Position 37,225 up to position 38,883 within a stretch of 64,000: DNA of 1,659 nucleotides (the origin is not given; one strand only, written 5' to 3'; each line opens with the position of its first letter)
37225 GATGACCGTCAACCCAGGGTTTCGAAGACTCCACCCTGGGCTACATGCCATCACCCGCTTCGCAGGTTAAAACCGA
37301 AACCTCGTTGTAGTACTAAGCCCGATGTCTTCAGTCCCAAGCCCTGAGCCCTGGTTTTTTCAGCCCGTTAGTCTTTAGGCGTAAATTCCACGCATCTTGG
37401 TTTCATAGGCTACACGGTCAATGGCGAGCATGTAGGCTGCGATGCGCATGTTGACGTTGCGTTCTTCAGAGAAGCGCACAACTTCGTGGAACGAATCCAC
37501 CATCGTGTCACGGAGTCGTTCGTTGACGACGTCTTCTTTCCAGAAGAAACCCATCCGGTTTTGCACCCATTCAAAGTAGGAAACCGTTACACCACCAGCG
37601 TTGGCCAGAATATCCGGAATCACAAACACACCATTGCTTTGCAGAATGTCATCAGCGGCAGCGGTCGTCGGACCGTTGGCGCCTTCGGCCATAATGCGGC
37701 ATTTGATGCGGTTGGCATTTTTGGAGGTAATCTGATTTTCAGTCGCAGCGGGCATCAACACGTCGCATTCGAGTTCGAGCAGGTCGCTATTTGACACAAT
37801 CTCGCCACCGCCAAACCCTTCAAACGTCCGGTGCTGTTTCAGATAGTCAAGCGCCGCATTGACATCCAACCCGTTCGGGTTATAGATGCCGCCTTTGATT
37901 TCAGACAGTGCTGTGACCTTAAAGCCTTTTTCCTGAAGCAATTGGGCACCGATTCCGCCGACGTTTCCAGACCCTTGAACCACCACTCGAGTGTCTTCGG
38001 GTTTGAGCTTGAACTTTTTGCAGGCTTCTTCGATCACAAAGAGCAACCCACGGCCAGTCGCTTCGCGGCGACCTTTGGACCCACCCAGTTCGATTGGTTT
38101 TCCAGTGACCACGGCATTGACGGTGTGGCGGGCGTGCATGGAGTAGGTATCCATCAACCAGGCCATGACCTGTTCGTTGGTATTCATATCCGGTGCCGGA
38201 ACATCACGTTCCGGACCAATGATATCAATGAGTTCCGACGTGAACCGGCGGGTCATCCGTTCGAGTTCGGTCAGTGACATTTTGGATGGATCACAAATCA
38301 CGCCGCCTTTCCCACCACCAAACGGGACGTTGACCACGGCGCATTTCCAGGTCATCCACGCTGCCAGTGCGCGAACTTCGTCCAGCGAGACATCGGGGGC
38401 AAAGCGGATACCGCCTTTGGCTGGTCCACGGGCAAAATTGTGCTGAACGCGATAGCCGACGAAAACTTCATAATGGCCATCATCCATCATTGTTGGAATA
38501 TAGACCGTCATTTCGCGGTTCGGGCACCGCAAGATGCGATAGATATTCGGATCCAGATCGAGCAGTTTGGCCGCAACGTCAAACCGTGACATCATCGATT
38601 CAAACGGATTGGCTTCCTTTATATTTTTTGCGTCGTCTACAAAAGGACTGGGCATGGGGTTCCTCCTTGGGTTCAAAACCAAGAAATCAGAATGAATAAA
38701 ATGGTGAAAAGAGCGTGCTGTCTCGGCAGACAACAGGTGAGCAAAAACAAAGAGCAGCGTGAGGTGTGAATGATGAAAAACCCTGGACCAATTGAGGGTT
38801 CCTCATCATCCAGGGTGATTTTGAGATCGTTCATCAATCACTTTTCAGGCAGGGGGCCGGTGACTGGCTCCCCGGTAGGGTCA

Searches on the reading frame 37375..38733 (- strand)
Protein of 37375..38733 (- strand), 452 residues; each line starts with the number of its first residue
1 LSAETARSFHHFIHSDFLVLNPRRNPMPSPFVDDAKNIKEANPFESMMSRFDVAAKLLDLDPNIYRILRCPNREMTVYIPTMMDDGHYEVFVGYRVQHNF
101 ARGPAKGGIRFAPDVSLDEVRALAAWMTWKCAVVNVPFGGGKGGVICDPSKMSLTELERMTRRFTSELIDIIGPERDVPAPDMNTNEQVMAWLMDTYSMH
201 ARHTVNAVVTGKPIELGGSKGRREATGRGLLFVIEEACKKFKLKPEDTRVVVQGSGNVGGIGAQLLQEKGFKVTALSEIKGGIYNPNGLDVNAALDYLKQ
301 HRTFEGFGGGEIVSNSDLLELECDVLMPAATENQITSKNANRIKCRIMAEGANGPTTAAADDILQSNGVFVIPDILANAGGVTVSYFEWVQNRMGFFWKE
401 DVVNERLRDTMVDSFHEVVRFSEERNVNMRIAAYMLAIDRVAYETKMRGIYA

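Call 83: search_protein_families(library=pfam, proteins=[window:37375-38733:-], max_evalue=0.00001)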
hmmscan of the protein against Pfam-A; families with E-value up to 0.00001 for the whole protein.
window:37375-38733:- (452 aa): 2 families
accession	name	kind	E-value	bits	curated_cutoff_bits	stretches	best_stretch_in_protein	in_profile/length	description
PF00208.27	ELFV_dehydrog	-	1.7e-79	267.4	23.4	1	217-449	1-241/241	Glutamate/Leucine/Phenylalanine/Valine dehydrogenase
PF02812.23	ELFV_dehydrog_N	-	2.3e-58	195.9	25.3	1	71-198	1-128/129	Glu/Leu/Phe/Val dehydrogenase, dimerisation domain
